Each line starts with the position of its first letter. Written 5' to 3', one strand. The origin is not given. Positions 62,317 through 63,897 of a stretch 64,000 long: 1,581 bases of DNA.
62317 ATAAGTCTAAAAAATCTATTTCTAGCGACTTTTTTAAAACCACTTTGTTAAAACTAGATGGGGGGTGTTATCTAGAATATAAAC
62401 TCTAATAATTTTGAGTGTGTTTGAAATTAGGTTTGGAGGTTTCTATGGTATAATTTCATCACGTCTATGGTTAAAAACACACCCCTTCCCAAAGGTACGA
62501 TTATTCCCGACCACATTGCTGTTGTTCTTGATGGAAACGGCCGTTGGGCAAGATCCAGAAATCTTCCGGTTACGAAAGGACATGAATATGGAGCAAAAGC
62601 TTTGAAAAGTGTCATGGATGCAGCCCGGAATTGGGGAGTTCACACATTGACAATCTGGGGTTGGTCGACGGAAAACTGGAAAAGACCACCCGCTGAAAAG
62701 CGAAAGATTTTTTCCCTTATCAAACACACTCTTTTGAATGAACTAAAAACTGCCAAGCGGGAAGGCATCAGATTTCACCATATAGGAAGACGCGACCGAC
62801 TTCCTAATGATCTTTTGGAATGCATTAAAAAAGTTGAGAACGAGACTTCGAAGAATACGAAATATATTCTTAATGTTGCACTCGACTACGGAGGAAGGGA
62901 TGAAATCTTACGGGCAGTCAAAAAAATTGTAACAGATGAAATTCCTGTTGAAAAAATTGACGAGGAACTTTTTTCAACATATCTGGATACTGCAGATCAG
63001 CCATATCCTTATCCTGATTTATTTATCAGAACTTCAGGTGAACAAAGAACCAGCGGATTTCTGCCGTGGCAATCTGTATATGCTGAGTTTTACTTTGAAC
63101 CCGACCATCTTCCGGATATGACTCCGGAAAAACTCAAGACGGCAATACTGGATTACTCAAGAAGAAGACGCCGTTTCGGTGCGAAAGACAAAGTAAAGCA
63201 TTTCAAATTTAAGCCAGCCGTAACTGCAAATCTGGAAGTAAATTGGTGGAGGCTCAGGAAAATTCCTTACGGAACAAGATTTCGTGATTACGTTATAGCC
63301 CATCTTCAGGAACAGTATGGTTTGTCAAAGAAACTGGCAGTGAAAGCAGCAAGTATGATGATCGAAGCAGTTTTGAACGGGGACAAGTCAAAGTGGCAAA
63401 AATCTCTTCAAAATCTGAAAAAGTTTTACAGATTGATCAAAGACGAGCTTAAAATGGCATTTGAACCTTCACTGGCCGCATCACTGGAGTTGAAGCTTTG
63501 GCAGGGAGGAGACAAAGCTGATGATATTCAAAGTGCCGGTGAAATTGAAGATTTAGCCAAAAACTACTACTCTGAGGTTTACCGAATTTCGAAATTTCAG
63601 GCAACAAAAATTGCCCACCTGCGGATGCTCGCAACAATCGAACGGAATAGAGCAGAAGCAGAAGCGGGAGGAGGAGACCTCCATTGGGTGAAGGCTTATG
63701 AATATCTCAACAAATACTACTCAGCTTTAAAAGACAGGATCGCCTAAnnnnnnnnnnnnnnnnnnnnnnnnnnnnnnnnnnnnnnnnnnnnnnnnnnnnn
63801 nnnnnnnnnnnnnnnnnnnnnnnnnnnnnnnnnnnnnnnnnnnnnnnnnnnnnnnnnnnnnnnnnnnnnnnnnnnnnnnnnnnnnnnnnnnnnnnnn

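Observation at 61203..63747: Divergent isoprenoid pair: short-chain trans-prenyl synthase and a UppS fused to an unknown helical C-terminal domain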

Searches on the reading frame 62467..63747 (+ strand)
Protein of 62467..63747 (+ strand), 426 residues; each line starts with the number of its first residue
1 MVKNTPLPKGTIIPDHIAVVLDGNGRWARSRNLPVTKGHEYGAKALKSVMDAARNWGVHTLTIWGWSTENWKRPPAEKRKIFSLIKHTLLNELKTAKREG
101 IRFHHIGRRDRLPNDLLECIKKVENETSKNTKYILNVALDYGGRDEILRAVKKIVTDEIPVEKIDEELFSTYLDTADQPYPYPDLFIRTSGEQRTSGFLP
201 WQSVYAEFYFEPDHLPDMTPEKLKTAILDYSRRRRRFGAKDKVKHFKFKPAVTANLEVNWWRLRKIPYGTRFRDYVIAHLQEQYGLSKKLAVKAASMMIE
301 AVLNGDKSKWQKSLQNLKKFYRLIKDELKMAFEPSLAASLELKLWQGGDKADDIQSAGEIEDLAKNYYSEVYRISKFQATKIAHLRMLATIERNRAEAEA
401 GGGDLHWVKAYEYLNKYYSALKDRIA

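Call 3: search_protein_families(library=pfam, proteins=[window:62467-63747:+], max_evalue=1)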
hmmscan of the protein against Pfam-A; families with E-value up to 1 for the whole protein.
window:62467-63747:+ (426 aa): 1 family
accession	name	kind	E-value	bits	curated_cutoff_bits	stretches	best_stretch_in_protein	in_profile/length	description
PF01255.24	Prenyltransf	-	4.1e-72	242.7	27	1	20-238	1-219/219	Putative undecaprenyl diphosphate synthase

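Call 4: search_protein_families(library=ncbifam, proteins=[window:62467-63747:+], max_evalue=1)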
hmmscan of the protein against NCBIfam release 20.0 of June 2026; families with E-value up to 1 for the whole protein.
window:62467-63747:+ (426 aa): 17 families
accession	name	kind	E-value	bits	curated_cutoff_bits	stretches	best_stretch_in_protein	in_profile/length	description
NF011405.0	PRK14830.1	equivalog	4.7e-73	245.9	304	1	12-239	21-250/251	undecaprenyl pyrophosphate synthase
NF011408.0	PRK14834.1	equivalog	1.5e-69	234.2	348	1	11-240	15-246/252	isoprenyl transferase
NF011406.0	PRK14831.1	subfamily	3.3e-68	229.6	375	1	12-241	22-253/256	undecaprenyl pyrophosphate synthase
TIGR00055.1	uppS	equivalog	6.5e-67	225.3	109.55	1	13-238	1-228/228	polyprenyl diphosphate synthase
NF011412.0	PRK14839.1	equivalog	3e-63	213.4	334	1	16-244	12-233/240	di-trans,poly-cis-decaprenylcistransferase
NF011407.0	PRK14833.1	equivalog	8.8e-63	212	325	1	14-239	5-231/233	di-trans,poly-cis-decaprenylcistransferase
NF011404.0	PRK14829.1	equivalog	1.4e-59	201.5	372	1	8-239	26-258/260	isoprenyl transferase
NF011415.0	PRK14842.1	equivalog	3.4e-56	190.4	360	1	12-239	7-237/241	isoprenyl transferase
NF011414.0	PRK14841.1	equivalog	6.2e-56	189.7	401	1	13-239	3-229/233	isoprenyl transferase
NF011411.0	PRK14838.1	equivalog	5.8e-55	186.2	417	1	12-241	11-240/244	isoprenyl transferase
NF011413.0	PRK14840.1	equivalog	2.3e-52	178.1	410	1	7-238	12-249/250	isoprenyl transferase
NF011403.0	PRK14828.1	equivalog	1.5e-50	171.9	348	1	13-239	28-258/258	isoprenyl transferase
NF011409.0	PRK14835.1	equivalog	3.4e-50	170.9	425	1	13-238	45-278/279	isoprenyl transferase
NF011402.0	PRK14827.1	equivalog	4.6e-46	157.5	535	1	12-239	66-295/296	decaprenyl diphosphate synthase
NF007596.1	PRK10240.1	equivalog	1.7e-44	152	418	1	14-241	16-245/251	(2E,6E)-farnesyl-diphosphate-specific ditrans,polycis-undecaprenyl-diphosphate synthase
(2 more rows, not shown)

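Call 59: find_homologous_proteins(query=window:62467-63744:+, max_evalue=1e-60)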
Query window:62467-63744:+ (426 aa): 1441 proteins with E <= 1e-60 among 8000 candidates; the best 120 are listed.
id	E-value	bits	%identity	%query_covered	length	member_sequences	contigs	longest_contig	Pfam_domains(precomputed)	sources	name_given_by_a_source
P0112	2.8e-289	977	100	100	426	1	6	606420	PF01255.25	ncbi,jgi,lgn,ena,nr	ncbi:MAG TPA: polyprenyl diphosphate synthase [Patescibacteria group bacterium]|nr:polyprenyl diphos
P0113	5.7e-205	699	71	99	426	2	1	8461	PF01255.25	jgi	jgi:undecaprenyl diphosphate synthase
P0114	1.5e-199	681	69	100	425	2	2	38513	PF01255.25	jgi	jgi:undecaprenyl diphosphate synthase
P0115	4.1e-199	680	69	99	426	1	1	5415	PF01255.25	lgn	-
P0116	4.6e-199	680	70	99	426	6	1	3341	PF01255.25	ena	-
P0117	6.1e-199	679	69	99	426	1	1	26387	PF01255.25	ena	-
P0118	7.1e-199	679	70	99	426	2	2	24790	PF01255.25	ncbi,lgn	ncbi:MAG: polyprenyl diphosphate synthase [Microgenomates group bacterium]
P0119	8.0e-199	679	68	100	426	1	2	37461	PF01255.25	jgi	jgi:undecaprenyl diphosphate synthase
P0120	1.4e-198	678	69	99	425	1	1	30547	PF01255.25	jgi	jgi:undecaprenyl diphosphate synthase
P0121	2.0e-198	677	70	99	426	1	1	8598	PF01255.25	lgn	-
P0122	4.9e-198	676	69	100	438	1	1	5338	PF01255.25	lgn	-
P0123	5.6e-198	676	71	99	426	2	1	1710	PF01255.25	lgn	-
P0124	7.4e-198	676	68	99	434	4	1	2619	PF01255.25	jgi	-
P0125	7.7e-198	676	69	99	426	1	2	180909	PF01255.25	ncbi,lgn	-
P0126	9.1e-198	675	69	99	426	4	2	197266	PF01255.25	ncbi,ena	-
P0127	1.7e-197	674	69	99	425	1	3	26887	PF01255.25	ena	-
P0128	2.3e-197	674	68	100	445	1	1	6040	PF01255.25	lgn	-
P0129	2.8e-197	674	70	99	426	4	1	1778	PF01255.25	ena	-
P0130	2.9e-197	674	68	99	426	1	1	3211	PF01255.25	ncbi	-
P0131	2.9e-197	674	69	99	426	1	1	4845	PF01255.25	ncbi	-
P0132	4.3e-197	673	70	100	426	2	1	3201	PF01255.25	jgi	jgi:undecaprenyl diphosphate synthase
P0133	4.5e-197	673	68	99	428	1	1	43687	PF01255.25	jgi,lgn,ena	-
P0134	9.2e-197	672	69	99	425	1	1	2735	PF01255.25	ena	-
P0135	1.3e-196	671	69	99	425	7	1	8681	PF01255.25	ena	-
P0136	1.7e-196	671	69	99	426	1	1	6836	PF01255.25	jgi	jgi:undecaprenyl diphosphate synthase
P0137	1.7e-196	671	68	99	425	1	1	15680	PF01255.25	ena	-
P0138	1.7e-196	671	68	100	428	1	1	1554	PF01255.25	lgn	-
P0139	1.8e-196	671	69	99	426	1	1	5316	PF01255.25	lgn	-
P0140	2.1e-196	671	68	100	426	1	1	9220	PF01255.25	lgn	-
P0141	3.3e-196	670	70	99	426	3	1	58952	PF01255.25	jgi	-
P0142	6.7e-196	669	68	100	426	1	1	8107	PF01255.25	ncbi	-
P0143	1.2e-195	668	70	99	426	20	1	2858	PF01255.25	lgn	-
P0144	1.4e-195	668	68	99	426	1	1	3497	PF01255.25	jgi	jgi:undecaprenyl diphosphate synthase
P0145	2.2e-195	667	68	99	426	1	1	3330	PF01255.25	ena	-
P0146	2.3e-195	667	69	100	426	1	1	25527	PF01255.25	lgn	-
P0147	2.7e-195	667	67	100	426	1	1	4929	PF01255.25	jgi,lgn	-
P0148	2.7e-195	667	68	99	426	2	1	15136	PF01255.25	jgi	jgi:undecaprenyl diphosphate synthase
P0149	3.4e-195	667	69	99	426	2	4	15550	PF01255.25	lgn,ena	-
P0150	4.1e-195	667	68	99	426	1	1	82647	PF01255.25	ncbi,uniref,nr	ncbi:di-trans,poly-cis-decaprenylcistransferase [Candidatus Woesebacteria bacterium RBG_16_34_12]|un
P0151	4.9e-195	666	68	99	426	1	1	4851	PF01255.25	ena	-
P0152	3.8e-194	663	69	99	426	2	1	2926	PF01255.25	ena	-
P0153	4.5e-194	663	67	99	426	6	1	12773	PF01255.25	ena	-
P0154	4.6e-194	663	67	100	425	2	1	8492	PF01255.25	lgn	-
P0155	1.2e-193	662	69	99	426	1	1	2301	PF01255.25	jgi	jgi:undecaprenyl diphosphate synthase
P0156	1.2e-193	662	68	99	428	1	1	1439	PF01255.25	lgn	-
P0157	1.3e-193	662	69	99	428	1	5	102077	PF01255.25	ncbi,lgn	-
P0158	2.5e-193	661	68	99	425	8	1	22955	PF01255.25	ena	-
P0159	2.5e-193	661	66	100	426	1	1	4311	PF01255.25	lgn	-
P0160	3.9e-193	660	68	100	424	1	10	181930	PF01255.25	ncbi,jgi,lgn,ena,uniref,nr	ncbi:MAG: Isoprenyl transferase [Microgenomates group bacterium GW2011_GWC1_37_12b]|uniref:Isoprenyl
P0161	3.9e-193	660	67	99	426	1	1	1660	PF01255.25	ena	-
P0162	5.3e-193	660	68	99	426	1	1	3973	PF01255.25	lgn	-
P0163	5.9e-193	659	68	100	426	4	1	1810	PF01255.25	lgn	-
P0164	9.9e-193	659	67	99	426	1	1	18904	PF01255.25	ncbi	ncbi:MAG: polyprenyl diphosphate synthase [Patescibacteria group bacterium]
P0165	1.1e-192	659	67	99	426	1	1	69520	PF01255.25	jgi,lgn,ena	-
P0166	1.4e-192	658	66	99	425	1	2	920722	PF01255.25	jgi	jgi:undecaprenyl diphosphate synthase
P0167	1.6e-192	658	68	99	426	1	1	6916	PF01255.25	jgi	jgi:undecaprenyl diphosphate synthase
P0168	1.7e-192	658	69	99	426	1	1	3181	PF01255.25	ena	-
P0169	2.2e-192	658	67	99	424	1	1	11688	PF01255.25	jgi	-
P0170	2.6e-192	657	66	99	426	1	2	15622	PF01255.25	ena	-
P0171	4.9e-192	656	67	100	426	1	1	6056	PF01255.25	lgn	-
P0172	5.8e-192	656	68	100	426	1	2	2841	PF01255.25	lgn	-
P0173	6.6e-192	656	68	100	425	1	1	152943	PF01255.25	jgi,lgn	-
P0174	8.0e-192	656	66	99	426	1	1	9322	PF01255.25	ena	-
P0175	8.0e-192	656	66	99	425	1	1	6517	PF01255.25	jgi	jgi:undecaprenyl diphosphate synthase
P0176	1.4e-191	655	66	100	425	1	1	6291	PF01255.25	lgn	-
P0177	2.1e-191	654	66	100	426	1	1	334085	PF01255.25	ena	-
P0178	2.9e-191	654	68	99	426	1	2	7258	PF01255.25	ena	-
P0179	3.3e-191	654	66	100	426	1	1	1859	PF01255.25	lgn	-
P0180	4.0e-191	653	67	99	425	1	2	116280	PF01255.25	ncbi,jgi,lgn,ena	-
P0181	5.3e-191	653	66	99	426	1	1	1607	PF01255.25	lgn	-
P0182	9.0e-191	652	66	100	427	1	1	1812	PF01255.25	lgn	-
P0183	9.8e-191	652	67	100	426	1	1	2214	PF01255.25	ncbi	-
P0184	9.8e-191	652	66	100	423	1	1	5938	PF01255.25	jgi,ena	-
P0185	2.1e-190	651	66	100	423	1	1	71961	PF01255.25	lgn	-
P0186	2.1e-190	651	67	99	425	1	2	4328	PF01255.25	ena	-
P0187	2.8e-190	651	67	99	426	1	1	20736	PF01255.25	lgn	-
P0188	3.3e-190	650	67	100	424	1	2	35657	PF01255.25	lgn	-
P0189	2.3e-189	648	67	99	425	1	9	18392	PF01255.25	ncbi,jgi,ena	-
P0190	2.3e-189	648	66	99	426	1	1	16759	PF01255.25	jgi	jgi:undecaprenyl diphosphate synthase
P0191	4.9e-189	647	66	100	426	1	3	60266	PF01255.25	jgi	jgi:undecaprenyl diphosphate synthase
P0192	5.5e-189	646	67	99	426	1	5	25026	PF01255.25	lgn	-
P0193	7.8e-189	646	67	99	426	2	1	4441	PF01255.25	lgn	-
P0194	1.4e-188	645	67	99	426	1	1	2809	PF01255.25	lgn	-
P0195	3.7e-188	644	66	99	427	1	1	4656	PF01255.25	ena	-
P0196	5.8e-188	643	66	100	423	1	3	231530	PF01255.25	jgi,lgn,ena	-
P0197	3.9e-187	640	67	99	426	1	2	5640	PF01255.25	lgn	-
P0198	4.9e-187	640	65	100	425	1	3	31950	PF01255.25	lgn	-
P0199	7.8e-187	639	65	99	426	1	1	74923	PF01255.25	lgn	-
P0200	1.3e-186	639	63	100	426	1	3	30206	PF01255.25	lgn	-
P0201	2.1e-186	638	63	100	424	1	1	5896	PF01255.25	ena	-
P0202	9.0e-186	636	65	99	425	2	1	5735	PF01255.25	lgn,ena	-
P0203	1.2e-185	635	66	99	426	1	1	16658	PF01255.25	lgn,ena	-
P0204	1.5e-185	635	66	99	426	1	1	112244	PF01255.25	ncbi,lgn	-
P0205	3.7e-185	634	64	99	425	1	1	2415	PF01255.25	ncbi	-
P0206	9.2e-185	632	63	100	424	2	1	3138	PF01255.25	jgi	jgi:undecaprenyl diphosphate synthase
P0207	1.9e-184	631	66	99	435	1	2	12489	PF01255.25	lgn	-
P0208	3.3e-184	631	65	99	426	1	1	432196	PF01255.25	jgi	jgi:undecaprenyl diphosphate synthase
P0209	3.5e-184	631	63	99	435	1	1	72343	PF01255.25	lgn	-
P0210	7.0e-184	630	64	99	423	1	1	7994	PF01255.25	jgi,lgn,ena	-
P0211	8.2e-184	629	65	99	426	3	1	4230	PF01255.25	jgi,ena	-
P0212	9.4e-184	629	64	100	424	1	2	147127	PF01255.25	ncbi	-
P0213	1.3e-183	629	64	99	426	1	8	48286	PF01255.25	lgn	-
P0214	1.8e-183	628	63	100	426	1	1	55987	PF01255.25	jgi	jgi:undecaprenyl diphosphate synthase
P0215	1.9e-183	628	63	100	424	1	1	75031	PF01255.25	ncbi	ncbi:polyprenyl diphosphate synthase [Patescibacteria group bacterium]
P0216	1.0e-182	626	63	99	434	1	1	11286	PF01255.25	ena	-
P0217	1.6e-182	625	63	100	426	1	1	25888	PF01255.25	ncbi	ncbi:polyprenyl diphosphate synthase [Patescibacteria group bacterium]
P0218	2.6e-182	624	64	99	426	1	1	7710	PF01255.25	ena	-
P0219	3.3e-182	624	64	100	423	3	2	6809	PF01255.25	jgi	jgi:undecaprenyl diphosphate synthase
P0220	5.7e-182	623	66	99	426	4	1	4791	PF01255.25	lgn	-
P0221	7.9e-182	623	64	99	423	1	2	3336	PF01255.25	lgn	-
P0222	9.5e-182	623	63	100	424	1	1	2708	PF01255.25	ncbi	-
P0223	7.7e-181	620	64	100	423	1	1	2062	PF01255.25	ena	-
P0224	2.9e-180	618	64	99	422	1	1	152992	PF01255.25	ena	-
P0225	3.9e-180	617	63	100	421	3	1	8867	PF01255.25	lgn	-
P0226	6.2e-180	617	64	100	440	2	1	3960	PF01255.25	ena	-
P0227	8.2e-180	616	65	100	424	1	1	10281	PF01255.25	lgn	-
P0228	1.4e-179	615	63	100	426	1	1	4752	PF01255.25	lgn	-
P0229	2.0e-179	615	62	100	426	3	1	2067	PF01255.25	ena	-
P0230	6.0e-179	613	63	99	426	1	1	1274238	PF01255.25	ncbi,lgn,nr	ncbi:di-trans,poly-cis-decaprenylcistransferase [Candidatus Woesebacteria bacterium]|nr:MAG: di-tran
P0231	8.2e-179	613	65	99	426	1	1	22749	PF01255.25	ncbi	-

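Call 85: search_solved_structures(query=window:62467-63744:+, max_evalue=1e-30, show_alignments=1)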
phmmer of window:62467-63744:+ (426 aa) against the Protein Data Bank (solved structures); distinct sequences matched with E-value up to 1e-30: 24.
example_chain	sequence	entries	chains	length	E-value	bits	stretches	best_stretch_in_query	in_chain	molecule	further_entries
4q9m_A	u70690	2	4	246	1.8e-53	185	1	11-239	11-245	Isoprenyl transferase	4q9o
5kh2_A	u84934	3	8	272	2.4e-53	184.6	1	11-239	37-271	Isoprenyl transferase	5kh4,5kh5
7jli_A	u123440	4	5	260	1.8e-49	171.8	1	9-239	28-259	Isoprenyl transferase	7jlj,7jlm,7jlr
3wyi_A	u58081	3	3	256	2.1e-48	168.3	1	11-239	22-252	Isoprenyl transferase | Undecaprenyl pyrophosphate synthase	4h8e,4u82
8kga_A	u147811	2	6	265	2.8e-48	167.9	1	12-239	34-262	Dimethylallylcistransferase CPT1, chloroplastic,Dehydrodolichyl diphosphate synthase 2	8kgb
6loi_A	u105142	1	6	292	1.9e-46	161.8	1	11-240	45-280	Isoprenyl transferase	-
1f75_A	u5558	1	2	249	3e-46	161.2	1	10-239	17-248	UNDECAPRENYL PYROPHOSPHATE SYNTHETASE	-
5hxn_A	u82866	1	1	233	6.3e-46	160.1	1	12-239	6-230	(2Z,6Z)-farnesyl diphosphate synthase, chloroplastic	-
8wu6_A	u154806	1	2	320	1.7e-45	158.7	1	12-239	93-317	Nerylneryl diphosphate synthase CPT2, chloroplastic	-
7vpc_A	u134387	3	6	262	1.8e-45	158.7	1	12-239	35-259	Neryl-diphosphate synthase 1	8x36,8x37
8x35_A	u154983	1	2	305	3e-45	157.9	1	12-239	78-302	Neryl diphosphate synthase 1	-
5hxo_A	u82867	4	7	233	4.3e-45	157.4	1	12-239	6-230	(2Z,6Z)-farnesyl diphosphate synthase, chloroplastic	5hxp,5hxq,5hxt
2vg2_A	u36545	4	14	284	6.3e-44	153.6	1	11-239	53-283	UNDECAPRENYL PYROPHOSPHATE SYNTHETASE | Decaprenyl diphosphate synthase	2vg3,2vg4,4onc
6ime_A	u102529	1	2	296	6.9e-44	153.4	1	11-239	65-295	Decaprenyl diphosphate synthase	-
7cpn_A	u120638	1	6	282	1.3e-43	152.5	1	7-240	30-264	Trans,polycis-polyprenyl diphosphate synthase ((2Z,6E)-farnesyl diphosphate specific)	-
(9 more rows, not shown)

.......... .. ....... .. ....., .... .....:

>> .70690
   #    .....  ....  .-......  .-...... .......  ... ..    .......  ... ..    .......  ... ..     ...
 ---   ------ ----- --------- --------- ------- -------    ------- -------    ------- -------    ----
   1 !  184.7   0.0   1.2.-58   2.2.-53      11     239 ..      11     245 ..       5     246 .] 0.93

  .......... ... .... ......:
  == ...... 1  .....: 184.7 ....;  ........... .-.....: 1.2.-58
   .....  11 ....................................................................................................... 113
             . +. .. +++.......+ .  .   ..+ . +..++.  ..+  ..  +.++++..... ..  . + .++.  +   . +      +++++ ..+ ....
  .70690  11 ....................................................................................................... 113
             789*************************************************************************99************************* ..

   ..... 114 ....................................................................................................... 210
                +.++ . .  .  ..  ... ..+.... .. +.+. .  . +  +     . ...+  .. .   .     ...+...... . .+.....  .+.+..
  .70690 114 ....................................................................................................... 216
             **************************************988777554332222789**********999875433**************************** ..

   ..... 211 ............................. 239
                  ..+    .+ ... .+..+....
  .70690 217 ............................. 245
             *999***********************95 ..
